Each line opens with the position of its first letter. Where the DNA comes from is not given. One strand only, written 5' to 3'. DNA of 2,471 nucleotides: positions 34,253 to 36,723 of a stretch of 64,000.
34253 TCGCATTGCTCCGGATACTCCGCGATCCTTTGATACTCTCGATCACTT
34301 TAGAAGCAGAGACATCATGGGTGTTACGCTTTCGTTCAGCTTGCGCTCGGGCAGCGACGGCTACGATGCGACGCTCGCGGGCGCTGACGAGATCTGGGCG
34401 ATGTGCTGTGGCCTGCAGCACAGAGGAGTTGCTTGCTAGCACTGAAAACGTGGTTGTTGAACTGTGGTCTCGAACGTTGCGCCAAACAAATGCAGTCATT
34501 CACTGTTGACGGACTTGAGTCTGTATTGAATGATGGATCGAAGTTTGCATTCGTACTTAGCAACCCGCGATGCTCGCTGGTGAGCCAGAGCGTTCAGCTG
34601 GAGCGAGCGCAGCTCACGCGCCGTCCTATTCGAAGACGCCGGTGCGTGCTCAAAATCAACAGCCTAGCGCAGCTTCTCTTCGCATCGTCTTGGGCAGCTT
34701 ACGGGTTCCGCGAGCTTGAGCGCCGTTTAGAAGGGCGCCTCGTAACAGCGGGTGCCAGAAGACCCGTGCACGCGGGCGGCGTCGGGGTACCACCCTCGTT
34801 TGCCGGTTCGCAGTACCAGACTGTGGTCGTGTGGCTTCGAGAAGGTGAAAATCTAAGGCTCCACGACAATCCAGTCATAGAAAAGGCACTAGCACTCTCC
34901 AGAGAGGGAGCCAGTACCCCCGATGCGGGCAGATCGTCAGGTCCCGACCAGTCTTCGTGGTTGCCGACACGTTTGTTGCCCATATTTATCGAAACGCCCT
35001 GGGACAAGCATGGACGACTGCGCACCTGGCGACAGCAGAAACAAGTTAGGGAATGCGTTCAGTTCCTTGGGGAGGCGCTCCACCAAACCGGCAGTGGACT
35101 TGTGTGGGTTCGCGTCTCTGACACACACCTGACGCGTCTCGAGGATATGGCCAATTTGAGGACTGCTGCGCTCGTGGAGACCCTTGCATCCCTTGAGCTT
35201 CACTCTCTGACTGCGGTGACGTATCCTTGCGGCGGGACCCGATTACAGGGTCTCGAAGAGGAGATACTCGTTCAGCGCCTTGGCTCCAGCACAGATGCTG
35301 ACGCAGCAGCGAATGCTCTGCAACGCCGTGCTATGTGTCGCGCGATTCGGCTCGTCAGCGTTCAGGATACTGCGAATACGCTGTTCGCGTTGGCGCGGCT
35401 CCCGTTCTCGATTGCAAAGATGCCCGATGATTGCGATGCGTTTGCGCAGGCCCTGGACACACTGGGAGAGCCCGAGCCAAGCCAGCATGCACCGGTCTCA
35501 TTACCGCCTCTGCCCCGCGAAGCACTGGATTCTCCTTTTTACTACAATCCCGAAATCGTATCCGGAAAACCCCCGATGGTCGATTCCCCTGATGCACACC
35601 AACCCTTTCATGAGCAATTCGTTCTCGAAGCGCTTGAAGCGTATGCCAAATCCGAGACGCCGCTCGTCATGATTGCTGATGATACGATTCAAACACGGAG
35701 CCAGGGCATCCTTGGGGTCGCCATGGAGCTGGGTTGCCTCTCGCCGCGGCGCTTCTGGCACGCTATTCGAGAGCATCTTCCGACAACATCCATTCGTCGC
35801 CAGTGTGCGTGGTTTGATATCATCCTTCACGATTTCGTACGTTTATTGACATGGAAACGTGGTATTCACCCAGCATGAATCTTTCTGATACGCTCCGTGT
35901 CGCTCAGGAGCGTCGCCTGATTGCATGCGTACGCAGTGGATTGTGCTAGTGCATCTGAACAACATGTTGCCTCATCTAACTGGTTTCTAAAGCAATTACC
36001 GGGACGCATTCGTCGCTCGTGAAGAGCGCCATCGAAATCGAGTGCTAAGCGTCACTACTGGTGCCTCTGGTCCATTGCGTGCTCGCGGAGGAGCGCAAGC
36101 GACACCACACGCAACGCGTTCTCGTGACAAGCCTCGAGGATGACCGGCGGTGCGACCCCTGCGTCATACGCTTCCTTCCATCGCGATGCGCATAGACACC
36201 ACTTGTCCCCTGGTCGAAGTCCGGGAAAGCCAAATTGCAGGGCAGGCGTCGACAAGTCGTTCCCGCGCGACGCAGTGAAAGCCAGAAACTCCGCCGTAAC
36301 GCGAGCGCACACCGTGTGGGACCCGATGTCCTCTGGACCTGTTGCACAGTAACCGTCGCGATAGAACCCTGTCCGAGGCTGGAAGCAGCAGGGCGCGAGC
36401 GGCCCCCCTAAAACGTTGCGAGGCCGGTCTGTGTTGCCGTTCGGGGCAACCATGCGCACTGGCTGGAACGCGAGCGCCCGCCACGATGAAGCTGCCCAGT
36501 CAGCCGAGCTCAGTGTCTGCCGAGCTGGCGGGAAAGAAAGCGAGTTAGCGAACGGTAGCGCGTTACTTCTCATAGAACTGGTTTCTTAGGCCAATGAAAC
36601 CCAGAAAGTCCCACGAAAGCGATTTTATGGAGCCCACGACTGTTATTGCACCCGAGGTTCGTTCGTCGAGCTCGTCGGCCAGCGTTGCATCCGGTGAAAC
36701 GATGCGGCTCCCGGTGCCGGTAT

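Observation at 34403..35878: Cryptochrome/photolyase-family gene that stops inside the FAD-binding domain, with a convergent gene where its C-terminal half should be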

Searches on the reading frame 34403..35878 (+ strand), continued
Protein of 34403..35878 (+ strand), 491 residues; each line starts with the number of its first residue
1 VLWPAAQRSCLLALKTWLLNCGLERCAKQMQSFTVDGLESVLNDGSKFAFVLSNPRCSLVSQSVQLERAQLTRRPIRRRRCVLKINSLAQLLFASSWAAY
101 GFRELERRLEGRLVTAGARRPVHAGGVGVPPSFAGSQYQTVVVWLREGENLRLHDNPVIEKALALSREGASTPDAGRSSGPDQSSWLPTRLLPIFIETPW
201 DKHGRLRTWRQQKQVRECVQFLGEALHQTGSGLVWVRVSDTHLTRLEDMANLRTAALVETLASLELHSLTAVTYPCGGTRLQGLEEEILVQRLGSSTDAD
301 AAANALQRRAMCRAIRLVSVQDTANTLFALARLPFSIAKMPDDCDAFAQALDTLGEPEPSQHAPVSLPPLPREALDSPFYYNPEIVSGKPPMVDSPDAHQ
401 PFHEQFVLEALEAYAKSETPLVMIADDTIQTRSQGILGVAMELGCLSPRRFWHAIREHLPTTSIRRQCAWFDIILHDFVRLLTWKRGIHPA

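Call 60: search_solved_structures(query=A3, max_evalue=1e-70, show_alignments=5)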
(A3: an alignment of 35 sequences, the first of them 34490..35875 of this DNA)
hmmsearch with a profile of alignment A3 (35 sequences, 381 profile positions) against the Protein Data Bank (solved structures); distinct sequences matched with E-value up to 1e-70: 5.
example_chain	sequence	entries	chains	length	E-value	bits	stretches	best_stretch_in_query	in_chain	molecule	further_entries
6kii_A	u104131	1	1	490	7.1e-79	269.2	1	84-377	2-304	Deoxyribopyrimidine photolyase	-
1np7_A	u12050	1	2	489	5.8e-73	249.8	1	87-378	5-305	DNA photolyase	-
2vtb_B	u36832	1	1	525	2.2e-72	247.8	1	77-378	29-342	CRYPTOCHROME DASH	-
2ijg_X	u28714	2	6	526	2.3e-72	247.8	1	77-378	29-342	Cryptochrome DASH, chloroplast/mitochondrial | CRYPTOCHROME DASH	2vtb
2j4d_A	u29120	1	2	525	2.3e-72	247.8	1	77-378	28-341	CRYPTOCHROME DASH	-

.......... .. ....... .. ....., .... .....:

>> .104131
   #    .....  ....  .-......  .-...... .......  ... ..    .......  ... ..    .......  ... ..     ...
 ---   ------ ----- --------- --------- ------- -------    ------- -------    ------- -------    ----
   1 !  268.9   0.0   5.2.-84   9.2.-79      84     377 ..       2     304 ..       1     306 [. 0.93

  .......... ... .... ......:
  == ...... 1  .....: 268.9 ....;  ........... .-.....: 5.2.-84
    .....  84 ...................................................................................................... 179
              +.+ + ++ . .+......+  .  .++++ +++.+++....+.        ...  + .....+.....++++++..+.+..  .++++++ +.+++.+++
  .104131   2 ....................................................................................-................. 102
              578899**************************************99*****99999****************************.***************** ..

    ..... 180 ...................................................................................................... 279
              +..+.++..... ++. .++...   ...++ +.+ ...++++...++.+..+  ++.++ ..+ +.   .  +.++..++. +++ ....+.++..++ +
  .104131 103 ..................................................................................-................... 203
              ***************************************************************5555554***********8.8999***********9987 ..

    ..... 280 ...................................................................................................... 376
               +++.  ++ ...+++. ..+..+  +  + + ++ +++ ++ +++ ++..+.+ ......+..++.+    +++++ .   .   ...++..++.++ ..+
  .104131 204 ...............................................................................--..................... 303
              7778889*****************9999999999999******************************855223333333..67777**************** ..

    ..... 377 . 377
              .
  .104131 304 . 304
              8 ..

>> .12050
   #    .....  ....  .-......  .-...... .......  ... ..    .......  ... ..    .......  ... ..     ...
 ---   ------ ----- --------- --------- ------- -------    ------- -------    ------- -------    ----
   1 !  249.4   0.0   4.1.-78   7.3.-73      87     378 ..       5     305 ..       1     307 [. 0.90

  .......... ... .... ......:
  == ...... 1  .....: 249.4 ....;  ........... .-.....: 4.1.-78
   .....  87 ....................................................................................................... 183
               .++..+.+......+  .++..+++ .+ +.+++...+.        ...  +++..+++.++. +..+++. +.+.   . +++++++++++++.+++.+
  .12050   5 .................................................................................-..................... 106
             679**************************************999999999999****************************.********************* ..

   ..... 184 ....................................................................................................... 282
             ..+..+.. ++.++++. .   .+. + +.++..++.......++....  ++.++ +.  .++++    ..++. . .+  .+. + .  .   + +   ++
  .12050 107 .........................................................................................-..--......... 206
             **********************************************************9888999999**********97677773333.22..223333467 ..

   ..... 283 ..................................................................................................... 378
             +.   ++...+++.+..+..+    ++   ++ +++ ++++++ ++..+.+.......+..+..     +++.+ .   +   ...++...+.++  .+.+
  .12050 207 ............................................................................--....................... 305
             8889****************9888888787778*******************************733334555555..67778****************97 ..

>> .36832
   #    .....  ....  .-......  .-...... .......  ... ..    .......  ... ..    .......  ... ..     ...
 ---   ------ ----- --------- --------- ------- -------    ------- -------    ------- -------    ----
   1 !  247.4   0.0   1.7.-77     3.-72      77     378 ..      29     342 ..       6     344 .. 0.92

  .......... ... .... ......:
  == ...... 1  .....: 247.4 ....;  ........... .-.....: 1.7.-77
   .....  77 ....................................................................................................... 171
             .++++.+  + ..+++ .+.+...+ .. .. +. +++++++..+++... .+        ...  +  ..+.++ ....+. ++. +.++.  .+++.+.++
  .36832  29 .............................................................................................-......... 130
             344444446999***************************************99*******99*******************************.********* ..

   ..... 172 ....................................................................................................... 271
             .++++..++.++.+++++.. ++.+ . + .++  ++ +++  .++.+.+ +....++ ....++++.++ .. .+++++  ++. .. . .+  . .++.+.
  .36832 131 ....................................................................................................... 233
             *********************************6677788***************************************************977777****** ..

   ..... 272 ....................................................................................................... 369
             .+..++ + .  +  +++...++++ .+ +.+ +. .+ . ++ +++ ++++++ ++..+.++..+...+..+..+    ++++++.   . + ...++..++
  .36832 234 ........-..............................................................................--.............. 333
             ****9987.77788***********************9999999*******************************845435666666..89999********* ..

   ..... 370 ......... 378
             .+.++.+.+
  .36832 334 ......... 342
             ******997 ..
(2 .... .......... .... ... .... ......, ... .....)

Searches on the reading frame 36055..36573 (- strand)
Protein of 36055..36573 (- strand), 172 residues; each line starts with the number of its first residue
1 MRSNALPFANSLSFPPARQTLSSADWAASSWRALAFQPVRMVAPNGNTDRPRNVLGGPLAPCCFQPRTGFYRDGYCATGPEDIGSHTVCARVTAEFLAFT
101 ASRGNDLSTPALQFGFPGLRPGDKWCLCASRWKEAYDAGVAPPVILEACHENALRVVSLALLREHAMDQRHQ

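Call 3: search_protein_families(library=pfam, proteins=[window:36055-36573:-], max_evalue=1)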
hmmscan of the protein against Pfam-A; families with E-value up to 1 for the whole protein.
window:36055-36573:- (172 aa): 2 families
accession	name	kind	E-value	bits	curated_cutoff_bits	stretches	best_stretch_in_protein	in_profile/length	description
PF09996.14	DUF2237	-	6.3e-55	184.5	25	1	52-166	1-115/115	Uncharacterized protein conserved in bacteria (DUF2237)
PF24194.1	DUF7419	-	0.015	15.5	27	1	57-70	17-30/39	Family of unknown function (DUF7419)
